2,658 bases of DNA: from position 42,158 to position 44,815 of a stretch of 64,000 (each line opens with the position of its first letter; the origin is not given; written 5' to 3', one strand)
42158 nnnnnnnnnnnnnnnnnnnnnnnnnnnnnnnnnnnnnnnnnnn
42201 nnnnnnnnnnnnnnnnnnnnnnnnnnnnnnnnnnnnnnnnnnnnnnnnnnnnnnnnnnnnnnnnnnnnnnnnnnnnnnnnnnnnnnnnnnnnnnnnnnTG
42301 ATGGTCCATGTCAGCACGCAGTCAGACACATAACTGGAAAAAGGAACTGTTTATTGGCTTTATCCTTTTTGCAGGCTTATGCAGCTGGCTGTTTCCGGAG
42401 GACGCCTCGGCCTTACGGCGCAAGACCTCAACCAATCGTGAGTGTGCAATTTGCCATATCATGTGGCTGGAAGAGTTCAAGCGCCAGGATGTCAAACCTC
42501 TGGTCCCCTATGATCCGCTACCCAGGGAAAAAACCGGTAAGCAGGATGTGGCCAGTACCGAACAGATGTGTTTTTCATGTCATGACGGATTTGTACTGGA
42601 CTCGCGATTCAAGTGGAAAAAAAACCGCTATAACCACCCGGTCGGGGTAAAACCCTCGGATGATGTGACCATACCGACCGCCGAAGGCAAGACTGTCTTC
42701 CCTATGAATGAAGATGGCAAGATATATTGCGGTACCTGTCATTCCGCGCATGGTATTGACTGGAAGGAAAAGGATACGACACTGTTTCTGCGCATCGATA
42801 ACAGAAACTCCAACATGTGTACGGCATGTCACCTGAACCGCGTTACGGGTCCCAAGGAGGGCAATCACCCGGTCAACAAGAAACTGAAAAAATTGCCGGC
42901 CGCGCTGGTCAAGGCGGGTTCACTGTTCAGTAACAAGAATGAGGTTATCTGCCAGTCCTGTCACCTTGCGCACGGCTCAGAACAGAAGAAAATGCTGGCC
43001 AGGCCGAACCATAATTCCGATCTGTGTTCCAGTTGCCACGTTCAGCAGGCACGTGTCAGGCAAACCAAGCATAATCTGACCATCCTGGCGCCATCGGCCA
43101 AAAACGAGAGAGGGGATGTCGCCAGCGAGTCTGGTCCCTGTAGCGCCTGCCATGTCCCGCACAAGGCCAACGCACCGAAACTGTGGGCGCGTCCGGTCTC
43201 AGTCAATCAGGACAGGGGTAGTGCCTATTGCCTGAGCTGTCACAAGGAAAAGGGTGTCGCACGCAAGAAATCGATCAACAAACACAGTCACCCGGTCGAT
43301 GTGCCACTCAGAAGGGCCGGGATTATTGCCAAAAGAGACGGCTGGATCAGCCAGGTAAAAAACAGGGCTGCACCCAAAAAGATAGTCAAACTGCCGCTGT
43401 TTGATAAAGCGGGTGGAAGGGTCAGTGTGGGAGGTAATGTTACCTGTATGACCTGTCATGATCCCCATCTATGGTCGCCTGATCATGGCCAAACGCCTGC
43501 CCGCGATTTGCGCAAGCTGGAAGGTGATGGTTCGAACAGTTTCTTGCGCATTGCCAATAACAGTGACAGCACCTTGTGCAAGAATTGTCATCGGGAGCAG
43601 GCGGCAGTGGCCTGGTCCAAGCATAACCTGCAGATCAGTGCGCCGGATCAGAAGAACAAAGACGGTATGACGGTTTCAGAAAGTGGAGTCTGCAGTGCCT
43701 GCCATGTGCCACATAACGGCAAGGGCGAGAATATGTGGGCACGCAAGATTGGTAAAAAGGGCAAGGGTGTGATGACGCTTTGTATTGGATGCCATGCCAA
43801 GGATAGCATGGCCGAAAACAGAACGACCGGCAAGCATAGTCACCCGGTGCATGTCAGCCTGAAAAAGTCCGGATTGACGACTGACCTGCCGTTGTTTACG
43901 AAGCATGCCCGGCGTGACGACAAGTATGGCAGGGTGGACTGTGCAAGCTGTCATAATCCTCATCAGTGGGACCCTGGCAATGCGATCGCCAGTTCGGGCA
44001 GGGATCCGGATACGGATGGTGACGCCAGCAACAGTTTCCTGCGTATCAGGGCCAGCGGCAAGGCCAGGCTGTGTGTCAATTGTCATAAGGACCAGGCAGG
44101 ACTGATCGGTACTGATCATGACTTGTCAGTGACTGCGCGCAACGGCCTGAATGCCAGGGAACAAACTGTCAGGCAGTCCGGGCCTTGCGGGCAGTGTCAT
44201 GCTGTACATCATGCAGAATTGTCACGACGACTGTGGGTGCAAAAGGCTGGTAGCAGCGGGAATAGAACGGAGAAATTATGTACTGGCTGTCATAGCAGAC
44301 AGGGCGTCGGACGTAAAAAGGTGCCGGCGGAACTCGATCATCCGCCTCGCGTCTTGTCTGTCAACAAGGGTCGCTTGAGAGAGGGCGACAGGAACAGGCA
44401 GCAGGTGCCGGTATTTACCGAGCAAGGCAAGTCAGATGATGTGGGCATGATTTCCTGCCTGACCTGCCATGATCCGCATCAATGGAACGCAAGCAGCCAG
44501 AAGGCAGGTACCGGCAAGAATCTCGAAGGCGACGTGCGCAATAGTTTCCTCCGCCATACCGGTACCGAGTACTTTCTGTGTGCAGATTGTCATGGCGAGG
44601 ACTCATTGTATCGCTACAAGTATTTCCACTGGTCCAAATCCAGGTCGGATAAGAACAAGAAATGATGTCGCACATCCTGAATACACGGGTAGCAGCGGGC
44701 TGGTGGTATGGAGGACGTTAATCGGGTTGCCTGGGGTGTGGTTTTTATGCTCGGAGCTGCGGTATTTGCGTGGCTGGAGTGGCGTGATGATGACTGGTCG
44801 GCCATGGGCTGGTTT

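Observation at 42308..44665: An 18-haem periplasmic cytochrome sitting between the inner-membrane modules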

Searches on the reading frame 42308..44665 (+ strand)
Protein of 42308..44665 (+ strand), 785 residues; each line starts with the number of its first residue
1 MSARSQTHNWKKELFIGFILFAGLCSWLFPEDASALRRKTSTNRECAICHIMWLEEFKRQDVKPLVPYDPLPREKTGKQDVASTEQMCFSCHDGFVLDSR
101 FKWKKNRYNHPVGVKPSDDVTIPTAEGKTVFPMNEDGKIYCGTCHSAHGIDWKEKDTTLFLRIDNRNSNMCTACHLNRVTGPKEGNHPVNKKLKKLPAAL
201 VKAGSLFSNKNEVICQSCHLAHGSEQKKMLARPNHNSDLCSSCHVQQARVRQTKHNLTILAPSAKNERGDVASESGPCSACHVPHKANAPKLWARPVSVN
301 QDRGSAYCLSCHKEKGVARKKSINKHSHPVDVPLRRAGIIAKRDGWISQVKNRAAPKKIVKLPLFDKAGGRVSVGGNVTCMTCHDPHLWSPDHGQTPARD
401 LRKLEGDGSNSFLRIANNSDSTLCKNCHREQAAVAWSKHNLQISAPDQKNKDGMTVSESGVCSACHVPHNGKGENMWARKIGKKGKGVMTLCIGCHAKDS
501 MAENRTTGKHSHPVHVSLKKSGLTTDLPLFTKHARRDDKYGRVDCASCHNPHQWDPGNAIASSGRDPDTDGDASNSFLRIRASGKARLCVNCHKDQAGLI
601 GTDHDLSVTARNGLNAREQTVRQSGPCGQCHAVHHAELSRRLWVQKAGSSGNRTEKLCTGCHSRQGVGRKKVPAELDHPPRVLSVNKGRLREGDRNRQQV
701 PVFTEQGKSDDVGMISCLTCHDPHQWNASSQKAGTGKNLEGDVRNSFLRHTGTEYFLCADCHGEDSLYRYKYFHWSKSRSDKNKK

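Call 4: search_protein_families(library=pfam, proteins=[window:42308-44665:+], max_evalue=0.01)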
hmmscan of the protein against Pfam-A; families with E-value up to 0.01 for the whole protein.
window:42308-44665:+ (785 aa): 6 families
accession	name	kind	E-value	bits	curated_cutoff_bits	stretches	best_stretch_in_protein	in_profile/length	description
PF09699.15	Paired_CXXCH_1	-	3.4e-42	142.3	20.6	5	275-315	6-39/41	Doubled CXXCH motif (Paired_CXXCH_1)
PF22113.1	Mtrc-MtrF_II-IV_dom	-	1.5e-21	77.1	30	3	486-634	26-166/176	Outer membrane cytochrome MtrC/MtrF-like, domains II/IV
PF14522.11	Cytochrome_C7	-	1.6e-20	73.2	24.8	0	138-178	13-51/67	Cytochrome c7 and related cytochrome c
PF14537.11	Cytochrom_c3_2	-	3.8e-19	69.4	25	2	209-313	3-79/79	Cytochrome c3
PF22678.1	Cytochrom_c_NrfB-like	-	0.00017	22.5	27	0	240-313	1-66/89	Cytochrome c-type protein NrfB-like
PF03264.19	Cytochrom_NNT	-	0.0079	16.4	24.1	0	416-508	31-112/174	NapC/NirT cytochrome c family, N-terminal region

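Call 5: search_protein_families(library=ncbifam, proteins=[window:42308-44665:+], max_evalue=0.01)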
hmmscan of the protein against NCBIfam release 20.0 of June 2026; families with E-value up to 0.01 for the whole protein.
window:42308-44665:+ (785 aa): 6 families
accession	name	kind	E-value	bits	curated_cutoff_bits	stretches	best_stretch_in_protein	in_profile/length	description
TIGR01905.1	paired_CXXCH_1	subfamily_domain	9.6e-28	95.8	25.2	3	215-247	9-39/41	doubled CXXCH domain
TIGR03508.1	decahem_SO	subfamily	3.4e-13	49.7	192.2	1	209-315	91-177/258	DmsE family decaheme c-type cytochrome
NF008659.0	PRK11659.1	equivalog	8e-09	35.5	184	0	211-256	134-179/188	cytochrome c nitrite reductase pentaheme subunit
TIGR03791.1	TTQ_mauG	equivalog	3.7e-05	23.1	443.85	0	370-390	16-37/291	tryptophan tryptophylquinone biosynthesis enzyme MauG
TIGR03146.1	cyt_nit_nrfB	equivalog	0.00021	21.6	166.6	0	135-248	8-120/145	cytochrome c nitrite reductase pentaheme subunit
TIGR04041.1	activase_YjjW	hypoth_equivalog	0.0092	15.4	250.2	0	357-388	5-39/276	YjjW family glycine radical enzyme activase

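Call 6: find_encoding_contigs(protein=window:42308-44665:+, flank=10000, max_places=6)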
Protein window:42308-44665:+ (785 aa): no gene with exactly this product is on record in the collection.

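Call 7: find_homologous_proteins(query=window:42308-44662:+)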
Query window:42308-44662:+ (785 aa): 1158 proteins with E <= 0.001 among 7090 candidates; the best 120 are listed.
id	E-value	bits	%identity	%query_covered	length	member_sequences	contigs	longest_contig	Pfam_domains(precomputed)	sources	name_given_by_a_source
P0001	0.0e+0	1870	100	100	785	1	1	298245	PF09699.16,PF14537.12,PF22678.2,PF14522.12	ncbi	-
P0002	0.0e+0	1500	60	94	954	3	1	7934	PF09699.16,PF14537.12,PF02085.22,PF14522.12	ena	-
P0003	0.0e+0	1446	76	100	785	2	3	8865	PF09699.16,PF14537.12,PF22678.2,PF14522.12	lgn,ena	-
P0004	0.0e+0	1442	56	96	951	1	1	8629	PF09699.16,PF14537.12,PF03264.20,PF14522.12,PF22113.2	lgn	-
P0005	0.0e+0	1364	54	94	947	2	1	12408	PF09699.16,PF14537.12,PF03264.20,PF14522.12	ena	-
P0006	0.0e+0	1322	69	99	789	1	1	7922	PF09699.16,PF14537.12,PF22678.2,PF03264.20,PF02085.22,PF14522.12,PF22113.2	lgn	-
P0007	0.0e+0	1304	69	100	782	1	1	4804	PF09699.16,PF14537.12,PF22678.2,PF14522.12,PF22113.2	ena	-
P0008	0.0e+0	1279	68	100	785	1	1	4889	PF09699.16,PF14537.12,PF22678.2,PF14522.12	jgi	-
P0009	0.0e+0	1245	63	99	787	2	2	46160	PF09699.16,PF14537.12,PF14522.12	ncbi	-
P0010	0.0e+0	1226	64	99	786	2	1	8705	PF09699.16,PF14537.12,PF22678.2,PF03264.20,PF14522.12,PF22113.2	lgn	-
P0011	0.0e+0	1208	63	100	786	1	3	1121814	PF09699.16,PF14537.12,PF03264.20,PF14522.12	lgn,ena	-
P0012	0.0e+0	1170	62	100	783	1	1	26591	PF09699.16,PF14537.12,PF03264.20,PF14522.12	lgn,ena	-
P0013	0.0e+0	1160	61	100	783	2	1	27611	PF09699.16,PF14537.12,PF03264.20,PF14522.12,PF22113.2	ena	-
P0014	0.0e+0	1138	61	98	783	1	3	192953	PF09699.16,PF14537.12,PF22678.2,PF03264.20,PF02085.22,PF14522.12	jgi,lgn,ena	-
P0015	0.0e+0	1101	61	95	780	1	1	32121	PF09699.16,PF14537.12,PF03264.20,PF14522.12,PF22113.2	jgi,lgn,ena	-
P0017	0.0e+0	1066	39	93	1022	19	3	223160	PF09699.16,PF14537.12,PF14522.12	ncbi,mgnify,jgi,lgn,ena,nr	ncbi:MAG: hypothetical protein BGP21_07870 [Thiobacillus sp. 65-29]|mgnify:CR=1 FL=1|nr:MAG: hypothe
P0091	1.6e-276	938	51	98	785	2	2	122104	PF09699.16,PF14537.12,PF14522.12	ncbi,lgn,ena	-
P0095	1.3e-274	932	51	98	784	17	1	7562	PF09699.16,PF14537.12,PF14522.12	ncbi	-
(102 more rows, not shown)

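Call 8: list_cluster_members(proteins=[P0001, P0009, P0011, P0017])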
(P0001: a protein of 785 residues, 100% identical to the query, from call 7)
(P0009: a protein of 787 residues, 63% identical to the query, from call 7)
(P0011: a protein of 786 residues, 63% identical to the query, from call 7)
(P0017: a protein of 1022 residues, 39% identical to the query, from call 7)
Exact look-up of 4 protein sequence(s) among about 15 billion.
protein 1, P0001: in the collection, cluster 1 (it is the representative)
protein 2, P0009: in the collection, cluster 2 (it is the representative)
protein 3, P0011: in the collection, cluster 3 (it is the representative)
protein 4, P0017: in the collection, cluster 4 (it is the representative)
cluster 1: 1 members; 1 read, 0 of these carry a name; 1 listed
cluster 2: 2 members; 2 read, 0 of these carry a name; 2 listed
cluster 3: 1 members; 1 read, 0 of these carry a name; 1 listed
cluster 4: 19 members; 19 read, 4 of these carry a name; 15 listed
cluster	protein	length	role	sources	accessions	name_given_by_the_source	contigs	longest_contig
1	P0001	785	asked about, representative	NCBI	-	-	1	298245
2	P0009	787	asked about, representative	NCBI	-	-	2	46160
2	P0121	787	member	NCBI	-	-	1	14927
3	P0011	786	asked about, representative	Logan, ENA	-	-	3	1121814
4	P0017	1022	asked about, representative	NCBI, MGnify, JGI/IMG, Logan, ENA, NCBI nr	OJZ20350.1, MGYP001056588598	MAG: hypothetical protein BGP21_07870 [Thiobacillus sp. 65-29] | CR=1 FL=1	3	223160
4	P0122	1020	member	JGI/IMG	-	predicted CXXCH cytochrome family protein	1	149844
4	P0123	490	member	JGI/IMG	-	hypothetical protein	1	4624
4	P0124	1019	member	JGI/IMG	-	predicted CXXCH cytochrome family protein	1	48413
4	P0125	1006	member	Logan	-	-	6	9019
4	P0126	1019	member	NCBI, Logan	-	-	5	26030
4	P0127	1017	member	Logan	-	-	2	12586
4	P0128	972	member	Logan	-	-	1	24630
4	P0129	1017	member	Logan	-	-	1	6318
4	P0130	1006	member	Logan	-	-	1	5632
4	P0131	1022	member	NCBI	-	-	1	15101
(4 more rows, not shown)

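Call 16: find_encoding_contigs(protein=P0011, flank=10000, max_places=2)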
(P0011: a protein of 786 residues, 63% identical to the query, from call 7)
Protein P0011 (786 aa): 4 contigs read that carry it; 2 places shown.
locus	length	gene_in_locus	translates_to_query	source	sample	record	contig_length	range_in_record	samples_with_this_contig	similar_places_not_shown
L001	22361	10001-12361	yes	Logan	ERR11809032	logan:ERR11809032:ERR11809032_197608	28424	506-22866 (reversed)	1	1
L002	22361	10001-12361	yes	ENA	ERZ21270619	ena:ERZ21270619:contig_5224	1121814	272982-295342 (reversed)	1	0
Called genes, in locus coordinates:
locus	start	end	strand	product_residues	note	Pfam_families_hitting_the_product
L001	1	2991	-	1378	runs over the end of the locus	PF09699:Paired_CXXCH_1 (faint), PF14522:Cytochrome_C7 (faint), PF14537:Cytochrom_c3_2 (weak), PF22113:Mtrc-MtrF_II-IV_dom (faint)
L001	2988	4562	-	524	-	PF01436:NHL (faint)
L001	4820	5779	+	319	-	PF09699:Paired_CXXCH_1 (faint), PF14537:Cytochrom_c3_2 (faint), PF22113:Mtrc-MtrF_II-IV_dom, PF14522:Cytochrome_C7 (weak)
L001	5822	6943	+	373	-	PF02085:Cytochrom_CIII (faint), PF14522:Cytochrome_C7 (faint), PF14537:Cytochrom_c3_2 (faint), PF09699:Paired_CXXCH_1 (faint), PF22113:Mtrc-MtrF_II-IV_dom (weak)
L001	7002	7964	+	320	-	PF01292:Ni_hydr_CYTB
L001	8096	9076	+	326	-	PF14522:Cytochrome_C7 (faint)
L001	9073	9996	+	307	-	PF17170:DUF5128, PF08450:SGL (faint), PF22807:TrAA12 (faint), PF25021:TEN_NHL (faint), PF01436:NHL, PF06739:SBBP (faint), PF01436:NHL (weak)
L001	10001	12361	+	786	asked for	PF03264:Cytochrom_NNT (faint), PF14522:Cytochrome_C7 (faint), PF14537:Cytochrom_c3_2 (faint), PF09699:Paired_CXXCH_1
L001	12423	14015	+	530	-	PF13432:TPR_16 (faint), PF00515:TPR_1 (faint), PF07719:TPR_2 (faint), PF13181:TPR_8 (faint), PF13431:TPR_17 (faint), PF13414:TPR_11 (weak), PF13371:TPR_9 (weak), PF13414:TPR_11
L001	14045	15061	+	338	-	PF00535:Glycos_transf_2, PF13641:Glyco_tranf_2_3 (weak)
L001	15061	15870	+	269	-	PF01209:Ubie_methyltran, PF03848:TehB, PF05219:DREV (weak), PF13489:Methyltransf_23, PF08241:Methyltransf_11, PF08242:Methyltransf_12, PF13649:Methyltransf_25, PF13847:Methyltransf_31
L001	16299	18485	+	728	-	PF13181:TPR_8 (faint), PF13428:TPR_14 (faint), PF07719:TPR_2 (faint), PF13174:TPR_6 (faint), PF13414:TPR_11 (faint), PF13431:TPR_17 (faint), PF13432:TPR_16 (faint), PF14559:TPR_19, +2 more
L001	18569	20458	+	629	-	PF15971:Mannosyl_trans4 (weak), PF13428:TPR_14 (faint), PF13432:TPR_16 (faint), PF13424:TPR_12 (faint), PF07719:TPR_2 (faint), PF13176:TPR_7 (faint), PF00515:TPR_1 (weak), PF13414:TPR_11 (weak), +5 more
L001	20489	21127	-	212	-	PF23310:TPR_27 (faint), PF08238:Sel1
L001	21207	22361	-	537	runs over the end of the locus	PF14522:Cytochrome_C7 (faint), PF09699:Paired_CXXCH_1 (weak), PF14537:Cytochrom_c3_2 (weak), PF09699:Paired_CXXCH_1 (weak)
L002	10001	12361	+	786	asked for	PF03264:Cytochrom_NNT (faint), PF14522:Cytochrome_C7 (faint), PF14537:Cytochrom_c3_2 (faint), PF09699:Paired_CXXCH_1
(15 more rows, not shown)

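Call 17: find_encoding_contigs(protein=P0091, flank=10000, max_places=2)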
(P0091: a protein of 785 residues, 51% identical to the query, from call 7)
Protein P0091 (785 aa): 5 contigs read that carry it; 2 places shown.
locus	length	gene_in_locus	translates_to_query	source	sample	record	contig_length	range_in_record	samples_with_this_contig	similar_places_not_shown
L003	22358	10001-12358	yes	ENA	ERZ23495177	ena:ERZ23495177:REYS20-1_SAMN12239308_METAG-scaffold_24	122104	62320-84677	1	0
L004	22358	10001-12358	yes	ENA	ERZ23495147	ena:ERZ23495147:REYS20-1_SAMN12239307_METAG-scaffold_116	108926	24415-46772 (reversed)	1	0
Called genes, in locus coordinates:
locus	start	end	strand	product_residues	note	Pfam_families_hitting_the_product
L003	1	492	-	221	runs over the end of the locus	PF00881:Nitroreductase, PF14512:TM1586_NiRdase (faint)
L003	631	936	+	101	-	PF12112:DUF3579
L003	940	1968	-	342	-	PF14495:Cytochrom_C550 (faint), PF13442:Cytochrome_CBB3, PF00034:Cytochrom_C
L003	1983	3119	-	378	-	PF00034:Cytochrom_C (weak), PF13442:Cytochrome_CBB3, PF00034:Cytochrom_C, PF13442:Cytochrome_CBB3, PF00034:Cytochrom_C (weak), PF13442:Cytochrome_CBB3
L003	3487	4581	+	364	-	PF01436:NHL (faint), PF08450:SGL (faint), PF25021:TEN_NHL (faint), PF06739:SBBP (faint), PF17170:DUF5128 (weak)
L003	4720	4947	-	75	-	-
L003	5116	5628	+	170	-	PF14522:Cytochrome_C7 (faint), PF09699:Paired_CXXCH_1 (faint)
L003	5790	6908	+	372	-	PF14522:Cytochrome_C7 (faint), PF14537:Cytochrom_c3_2 (faint), PF22113:Mtrc-MtrF_II-IV_dom (weak)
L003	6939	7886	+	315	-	PF01292:Ni_hydr_CYTB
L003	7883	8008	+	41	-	-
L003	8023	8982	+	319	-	PF14522:Cytochrome_C7 (faint)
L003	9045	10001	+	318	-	PF06739:SBBP (faint), PF25021:TEN_NHL (faint), PF01436:NHL (weak), PF08450:SGL (faint), PF17170:DUF5128 (weak)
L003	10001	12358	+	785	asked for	PF14522:Cytochrome_C7 (faint), PF14537:Cytochrom_c3_2 (faint), PF09699:Paired_CXXCH_1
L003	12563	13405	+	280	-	PF14522:Cytochrome_C7 (faint), PF09699:Paired_CXXCH_1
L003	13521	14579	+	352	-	PF13623:SurA_N_2, PF13624:SurA_N_3 (weak), PF13145:Rotamase_2, PF13616:Rotamase_3, PF00639:Rotamase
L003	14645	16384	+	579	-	-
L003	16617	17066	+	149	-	PF14522:Cytochrome_C7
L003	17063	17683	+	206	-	PF14522:Cytochrome_C7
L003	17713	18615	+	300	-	-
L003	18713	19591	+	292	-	-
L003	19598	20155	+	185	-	PF14522:Cytochrome_C7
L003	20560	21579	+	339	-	PF01436:NHL (faint)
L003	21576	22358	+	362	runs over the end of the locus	PF08450:SGL (faint), PF25021:TEN_NHL (faint), PF01436:NHL (faint), PF01731:Arylesterase (faint), PF06739:SBBP (faint), PF17170:DUF5128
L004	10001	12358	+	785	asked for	PF14522:Cytochrome_C7 (faint), PF14537:Cytochrom_c3_2 (faint), PF09699:Paired_CXXCH_1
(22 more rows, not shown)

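Call 18: find_encoding_contigs(protein=P0017, flank=10000, max_places=2)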
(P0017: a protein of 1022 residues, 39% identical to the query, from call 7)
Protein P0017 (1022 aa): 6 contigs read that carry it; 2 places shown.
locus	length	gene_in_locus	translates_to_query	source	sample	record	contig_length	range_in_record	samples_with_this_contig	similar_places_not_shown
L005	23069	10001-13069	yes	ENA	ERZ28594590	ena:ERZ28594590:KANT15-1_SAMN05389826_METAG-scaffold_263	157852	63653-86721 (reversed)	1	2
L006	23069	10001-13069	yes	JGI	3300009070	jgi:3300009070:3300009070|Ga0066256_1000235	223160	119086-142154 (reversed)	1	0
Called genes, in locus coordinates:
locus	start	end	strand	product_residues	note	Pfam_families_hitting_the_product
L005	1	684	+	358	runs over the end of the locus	PF06739:SBBP (faint), PF10282:Lactonase (faint), PF01731:Arylesterase (faint), PF08450:SGL (weak), PF08450:SGL, PF17170:DUF5128 (weak), PF01436:NHL (weak), PF17170:DUF5128, +1 more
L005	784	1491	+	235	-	PF14522:Cytochrome_C7 (faint), PF09699:Paired_CXXCH_1 (weak)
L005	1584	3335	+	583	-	-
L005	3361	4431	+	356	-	-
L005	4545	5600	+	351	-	PF14522:Cytochrome_C7 (faint), PF09699:Paired_CXXCH_1 (weak), PF14537:Cytochrom_c3_2 (faint), PF22113:Mtrc-MtrF_II-IV_dom (faint)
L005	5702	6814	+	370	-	PF14522:Cytochrome_C7 (faint), PF14537:Cytochrom_c3_2 (faint), PF22113:Mtrc-MtrF_II-IV_dom (weak)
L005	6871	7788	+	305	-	PF01292:Ni_hydr_CYTB (weak)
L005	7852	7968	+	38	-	-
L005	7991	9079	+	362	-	PF14522:Cytochrome_C7 (faint)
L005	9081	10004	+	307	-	PF08450:SGL (faint), PF25021:TEN_NHL (faint), PF01436:NHL (weak), PF17170:DUF5128 (weak), PF01436:NHL (weak)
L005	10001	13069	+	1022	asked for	PF14522:Cytochrome_C7 (faint), PF14537:Cytochrom_c3_2 (faint), PF09699:Paired_CXXCH_1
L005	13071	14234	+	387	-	PF17170:DUF5128 (faint), PF25021:TEN_NHL (faint), PF08450:SGL (faint), PF01436:NHL (weak)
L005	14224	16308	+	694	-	PF14522:Cytochrome_C7 (faint), PF09699:Paired_CXXCH_1 (weak)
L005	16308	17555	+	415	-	PF05140:ResB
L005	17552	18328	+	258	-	PF01578:Cytochrom_C_asm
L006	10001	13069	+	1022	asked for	PF14522:Cytochrome_C7 (faint), PF14537:Cytochrom_c3_2 (faint), PF09699:Paired_CXXCH_1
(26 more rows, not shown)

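Call 24: search_solved_structures(query=P0001, max_evalue=0.01, show_alignments=2)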
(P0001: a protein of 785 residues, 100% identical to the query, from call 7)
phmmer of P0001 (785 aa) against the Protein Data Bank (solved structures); distinct sequences matched with E-value up to 0.01: 1.
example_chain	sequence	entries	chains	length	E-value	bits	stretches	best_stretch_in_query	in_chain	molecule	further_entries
9yuq_N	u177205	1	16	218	0.003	19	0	138-175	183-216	Putative multiheme cytochrome c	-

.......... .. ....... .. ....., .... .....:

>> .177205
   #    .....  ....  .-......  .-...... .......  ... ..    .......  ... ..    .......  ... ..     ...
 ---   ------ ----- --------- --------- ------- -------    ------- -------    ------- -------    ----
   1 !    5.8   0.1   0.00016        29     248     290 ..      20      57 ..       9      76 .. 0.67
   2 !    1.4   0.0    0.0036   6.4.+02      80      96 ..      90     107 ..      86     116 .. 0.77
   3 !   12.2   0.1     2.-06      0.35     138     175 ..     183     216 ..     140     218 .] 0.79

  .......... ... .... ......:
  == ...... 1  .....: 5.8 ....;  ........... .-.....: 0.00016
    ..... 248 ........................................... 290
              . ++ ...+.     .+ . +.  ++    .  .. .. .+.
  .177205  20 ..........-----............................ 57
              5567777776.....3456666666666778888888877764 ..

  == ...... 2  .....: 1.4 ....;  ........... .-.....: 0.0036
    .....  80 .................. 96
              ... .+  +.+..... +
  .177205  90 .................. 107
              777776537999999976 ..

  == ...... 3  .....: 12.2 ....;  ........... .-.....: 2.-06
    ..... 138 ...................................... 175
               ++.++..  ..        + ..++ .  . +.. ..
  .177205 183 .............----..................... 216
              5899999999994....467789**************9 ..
